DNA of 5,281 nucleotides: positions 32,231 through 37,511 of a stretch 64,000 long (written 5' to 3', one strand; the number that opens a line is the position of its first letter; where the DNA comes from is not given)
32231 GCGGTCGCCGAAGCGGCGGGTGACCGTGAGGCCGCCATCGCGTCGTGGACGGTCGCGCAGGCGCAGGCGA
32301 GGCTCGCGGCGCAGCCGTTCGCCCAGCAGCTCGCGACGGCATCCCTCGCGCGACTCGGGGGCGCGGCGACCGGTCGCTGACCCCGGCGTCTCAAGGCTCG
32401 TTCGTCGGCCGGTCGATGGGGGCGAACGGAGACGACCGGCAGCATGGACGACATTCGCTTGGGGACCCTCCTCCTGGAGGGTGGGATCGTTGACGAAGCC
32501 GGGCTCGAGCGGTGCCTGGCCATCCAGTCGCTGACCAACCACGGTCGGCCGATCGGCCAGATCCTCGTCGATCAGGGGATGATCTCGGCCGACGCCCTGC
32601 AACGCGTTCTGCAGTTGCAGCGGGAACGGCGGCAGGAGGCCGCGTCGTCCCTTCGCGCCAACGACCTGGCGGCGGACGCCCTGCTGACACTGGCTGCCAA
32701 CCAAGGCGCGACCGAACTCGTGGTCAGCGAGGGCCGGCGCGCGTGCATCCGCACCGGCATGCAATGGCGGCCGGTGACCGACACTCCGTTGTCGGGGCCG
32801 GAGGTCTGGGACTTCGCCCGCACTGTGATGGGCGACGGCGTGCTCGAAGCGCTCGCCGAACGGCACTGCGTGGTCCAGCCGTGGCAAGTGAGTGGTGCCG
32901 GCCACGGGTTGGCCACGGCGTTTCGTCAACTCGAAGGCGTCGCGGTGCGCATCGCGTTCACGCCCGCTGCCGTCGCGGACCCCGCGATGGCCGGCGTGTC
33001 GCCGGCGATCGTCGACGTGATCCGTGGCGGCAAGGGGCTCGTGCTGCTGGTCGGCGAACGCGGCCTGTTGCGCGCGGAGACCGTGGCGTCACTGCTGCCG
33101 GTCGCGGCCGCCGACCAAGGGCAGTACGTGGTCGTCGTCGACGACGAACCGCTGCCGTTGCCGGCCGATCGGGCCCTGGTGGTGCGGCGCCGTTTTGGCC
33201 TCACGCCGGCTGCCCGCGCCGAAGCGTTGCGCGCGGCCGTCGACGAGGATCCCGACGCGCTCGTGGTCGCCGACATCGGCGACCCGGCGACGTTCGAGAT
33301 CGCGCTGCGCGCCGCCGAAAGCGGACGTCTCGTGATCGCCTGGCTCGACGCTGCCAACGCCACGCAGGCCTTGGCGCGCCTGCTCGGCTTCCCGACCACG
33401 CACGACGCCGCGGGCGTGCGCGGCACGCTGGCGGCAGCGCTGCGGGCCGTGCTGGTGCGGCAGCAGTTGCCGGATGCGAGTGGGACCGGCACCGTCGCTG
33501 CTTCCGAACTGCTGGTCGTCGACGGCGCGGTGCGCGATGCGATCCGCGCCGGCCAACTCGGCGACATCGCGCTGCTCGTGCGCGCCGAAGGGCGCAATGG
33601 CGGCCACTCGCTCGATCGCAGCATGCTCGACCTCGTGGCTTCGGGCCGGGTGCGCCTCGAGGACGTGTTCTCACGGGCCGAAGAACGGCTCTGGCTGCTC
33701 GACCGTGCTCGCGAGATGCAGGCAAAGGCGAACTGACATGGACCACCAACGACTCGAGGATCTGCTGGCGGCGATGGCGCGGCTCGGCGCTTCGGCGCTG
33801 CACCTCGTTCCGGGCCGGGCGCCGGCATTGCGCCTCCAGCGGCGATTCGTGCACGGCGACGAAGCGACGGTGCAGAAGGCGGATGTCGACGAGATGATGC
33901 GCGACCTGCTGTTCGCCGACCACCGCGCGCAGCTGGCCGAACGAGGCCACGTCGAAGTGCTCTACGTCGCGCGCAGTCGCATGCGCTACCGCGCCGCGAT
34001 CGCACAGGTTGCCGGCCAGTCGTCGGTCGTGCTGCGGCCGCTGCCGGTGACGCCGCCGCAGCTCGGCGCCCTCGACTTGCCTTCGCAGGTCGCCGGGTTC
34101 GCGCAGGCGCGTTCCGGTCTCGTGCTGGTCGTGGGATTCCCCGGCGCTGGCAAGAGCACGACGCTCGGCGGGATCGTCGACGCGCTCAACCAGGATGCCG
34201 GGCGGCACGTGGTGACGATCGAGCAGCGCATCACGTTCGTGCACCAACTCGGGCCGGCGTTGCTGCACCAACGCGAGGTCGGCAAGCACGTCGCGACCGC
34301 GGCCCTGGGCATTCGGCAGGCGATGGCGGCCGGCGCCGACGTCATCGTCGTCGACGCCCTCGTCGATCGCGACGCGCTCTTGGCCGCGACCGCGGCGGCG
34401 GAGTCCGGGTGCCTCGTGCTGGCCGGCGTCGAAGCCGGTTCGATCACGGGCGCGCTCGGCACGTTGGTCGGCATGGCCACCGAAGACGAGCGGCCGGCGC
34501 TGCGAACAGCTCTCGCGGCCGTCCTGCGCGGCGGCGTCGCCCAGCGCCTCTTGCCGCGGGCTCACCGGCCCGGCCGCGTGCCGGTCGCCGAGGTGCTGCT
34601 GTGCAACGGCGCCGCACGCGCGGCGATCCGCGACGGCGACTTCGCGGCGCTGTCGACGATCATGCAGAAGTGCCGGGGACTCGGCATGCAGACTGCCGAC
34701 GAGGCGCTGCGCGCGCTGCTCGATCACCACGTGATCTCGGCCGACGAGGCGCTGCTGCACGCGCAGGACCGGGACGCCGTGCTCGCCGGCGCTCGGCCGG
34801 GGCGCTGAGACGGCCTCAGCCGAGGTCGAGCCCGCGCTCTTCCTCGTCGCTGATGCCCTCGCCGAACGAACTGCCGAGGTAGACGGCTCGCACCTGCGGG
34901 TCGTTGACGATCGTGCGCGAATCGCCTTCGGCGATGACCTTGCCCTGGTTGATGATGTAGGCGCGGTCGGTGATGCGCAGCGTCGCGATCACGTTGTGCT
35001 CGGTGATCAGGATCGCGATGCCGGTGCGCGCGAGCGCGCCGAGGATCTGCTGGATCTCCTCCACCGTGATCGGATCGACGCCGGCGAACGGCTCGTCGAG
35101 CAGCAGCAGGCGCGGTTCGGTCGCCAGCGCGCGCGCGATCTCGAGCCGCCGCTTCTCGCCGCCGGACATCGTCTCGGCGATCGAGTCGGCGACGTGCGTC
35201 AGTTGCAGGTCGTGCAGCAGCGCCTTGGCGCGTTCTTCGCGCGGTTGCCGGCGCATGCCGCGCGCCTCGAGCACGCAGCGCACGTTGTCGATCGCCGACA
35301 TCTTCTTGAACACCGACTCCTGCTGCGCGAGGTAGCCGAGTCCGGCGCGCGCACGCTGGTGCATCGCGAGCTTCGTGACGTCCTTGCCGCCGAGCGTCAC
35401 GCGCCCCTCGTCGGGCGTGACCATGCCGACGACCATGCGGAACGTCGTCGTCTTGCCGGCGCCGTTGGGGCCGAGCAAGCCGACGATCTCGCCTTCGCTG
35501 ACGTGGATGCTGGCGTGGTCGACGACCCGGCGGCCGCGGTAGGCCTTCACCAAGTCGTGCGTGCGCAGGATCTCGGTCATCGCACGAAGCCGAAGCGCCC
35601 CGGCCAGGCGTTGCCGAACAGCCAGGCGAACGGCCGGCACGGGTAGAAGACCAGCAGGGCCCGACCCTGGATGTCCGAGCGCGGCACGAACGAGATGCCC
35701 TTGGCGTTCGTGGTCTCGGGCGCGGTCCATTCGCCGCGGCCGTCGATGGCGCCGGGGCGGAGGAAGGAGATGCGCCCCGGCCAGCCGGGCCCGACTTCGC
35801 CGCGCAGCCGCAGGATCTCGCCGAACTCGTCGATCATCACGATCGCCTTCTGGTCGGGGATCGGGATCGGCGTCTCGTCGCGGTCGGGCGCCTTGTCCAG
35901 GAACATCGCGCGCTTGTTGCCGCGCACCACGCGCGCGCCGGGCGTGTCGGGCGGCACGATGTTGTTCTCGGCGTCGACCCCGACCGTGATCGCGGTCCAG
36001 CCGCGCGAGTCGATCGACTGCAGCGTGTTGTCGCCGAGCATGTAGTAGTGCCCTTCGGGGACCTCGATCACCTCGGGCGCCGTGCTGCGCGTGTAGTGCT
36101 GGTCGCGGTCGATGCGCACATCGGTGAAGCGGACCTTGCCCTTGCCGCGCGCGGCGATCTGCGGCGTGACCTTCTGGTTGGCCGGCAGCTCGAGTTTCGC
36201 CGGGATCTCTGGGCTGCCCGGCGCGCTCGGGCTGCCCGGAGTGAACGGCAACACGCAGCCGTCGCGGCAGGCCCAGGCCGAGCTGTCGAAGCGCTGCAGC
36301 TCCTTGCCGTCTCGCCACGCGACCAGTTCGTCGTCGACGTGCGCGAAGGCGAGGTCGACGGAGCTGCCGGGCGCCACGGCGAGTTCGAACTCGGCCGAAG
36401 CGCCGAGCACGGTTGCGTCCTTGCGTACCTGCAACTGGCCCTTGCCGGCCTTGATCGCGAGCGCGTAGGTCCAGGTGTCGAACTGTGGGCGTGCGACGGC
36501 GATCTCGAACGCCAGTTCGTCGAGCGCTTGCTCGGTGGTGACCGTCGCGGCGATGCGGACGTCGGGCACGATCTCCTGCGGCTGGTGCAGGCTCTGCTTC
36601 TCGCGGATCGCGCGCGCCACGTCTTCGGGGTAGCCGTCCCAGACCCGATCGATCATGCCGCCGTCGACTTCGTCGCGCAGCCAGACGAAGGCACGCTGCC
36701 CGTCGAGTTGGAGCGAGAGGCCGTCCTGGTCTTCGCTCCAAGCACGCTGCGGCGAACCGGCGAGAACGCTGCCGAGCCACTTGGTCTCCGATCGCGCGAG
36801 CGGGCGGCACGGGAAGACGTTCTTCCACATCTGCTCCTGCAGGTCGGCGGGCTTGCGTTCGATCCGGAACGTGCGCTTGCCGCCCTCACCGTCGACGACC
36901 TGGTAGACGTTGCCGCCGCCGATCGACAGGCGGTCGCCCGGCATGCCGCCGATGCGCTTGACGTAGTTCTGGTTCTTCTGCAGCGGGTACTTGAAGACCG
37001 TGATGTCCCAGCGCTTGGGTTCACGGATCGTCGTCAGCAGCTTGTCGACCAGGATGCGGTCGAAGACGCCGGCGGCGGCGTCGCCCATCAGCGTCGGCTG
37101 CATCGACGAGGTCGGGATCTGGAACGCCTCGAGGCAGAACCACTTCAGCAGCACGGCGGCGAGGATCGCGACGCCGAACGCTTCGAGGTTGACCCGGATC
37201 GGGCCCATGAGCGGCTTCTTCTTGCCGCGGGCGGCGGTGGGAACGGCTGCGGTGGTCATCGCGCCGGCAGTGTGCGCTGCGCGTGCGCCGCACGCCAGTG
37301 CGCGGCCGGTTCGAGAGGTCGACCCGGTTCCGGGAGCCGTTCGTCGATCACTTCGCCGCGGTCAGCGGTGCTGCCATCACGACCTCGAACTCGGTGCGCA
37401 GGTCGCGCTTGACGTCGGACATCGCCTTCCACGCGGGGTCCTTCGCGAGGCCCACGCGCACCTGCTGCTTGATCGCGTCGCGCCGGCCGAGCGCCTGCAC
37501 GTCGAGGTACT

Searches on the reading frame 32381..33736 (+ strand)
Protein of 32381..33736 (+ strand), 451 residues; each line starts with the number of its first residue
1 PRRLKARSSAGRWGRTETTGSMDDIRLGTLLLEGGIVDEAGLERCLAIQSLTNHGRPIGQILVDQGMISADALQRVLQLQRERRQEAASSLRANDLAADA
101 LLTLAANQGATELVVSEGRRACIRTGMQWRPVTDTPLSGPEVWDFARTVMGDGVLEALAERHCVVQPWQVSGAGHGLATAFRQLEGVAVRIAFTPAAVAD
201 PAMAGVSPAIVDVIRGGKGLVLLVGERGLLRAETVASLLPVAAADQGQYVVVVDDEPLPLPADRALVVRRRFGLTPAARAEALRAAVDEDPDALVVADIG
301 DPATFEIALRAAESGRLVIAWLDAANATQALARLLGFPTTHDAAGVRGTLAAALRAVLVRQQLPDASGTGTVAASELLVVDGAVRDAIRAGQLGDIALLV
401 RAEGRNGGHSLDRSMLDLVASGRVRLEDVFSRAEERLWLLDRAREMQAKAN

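Call 81: search_protein_families(library=pfam, proteins=[window:32381-33736:+], max_evalue=0.00001)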
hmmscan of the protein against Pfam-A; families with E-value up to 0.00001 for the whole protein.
window:32381-33736:+ (451 aa): 1 family
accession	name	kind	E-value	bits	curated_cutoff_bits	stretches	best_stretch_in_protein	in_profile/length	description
PF00437.27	T2SSE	-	8e-12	44.9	24.9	1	213-363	137-277/370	Type II/IV secretion system protein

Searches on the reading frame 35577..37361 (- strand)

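Call 81: search_protein_families(library=pfam, proteins=[window:35577-37361:-], max_evalue=0.00001)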
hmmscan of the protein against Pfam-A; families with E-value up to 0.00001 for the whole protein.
window:35577-37361:- (594 aa): 1 family
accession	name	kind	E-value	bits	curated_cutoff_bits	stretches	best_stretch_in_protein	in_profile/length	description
PF10502.14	Peptidase_S26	-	1.2e-28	100.6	22.9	2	59-164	5-102/168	Signal peptidase, peptidase S26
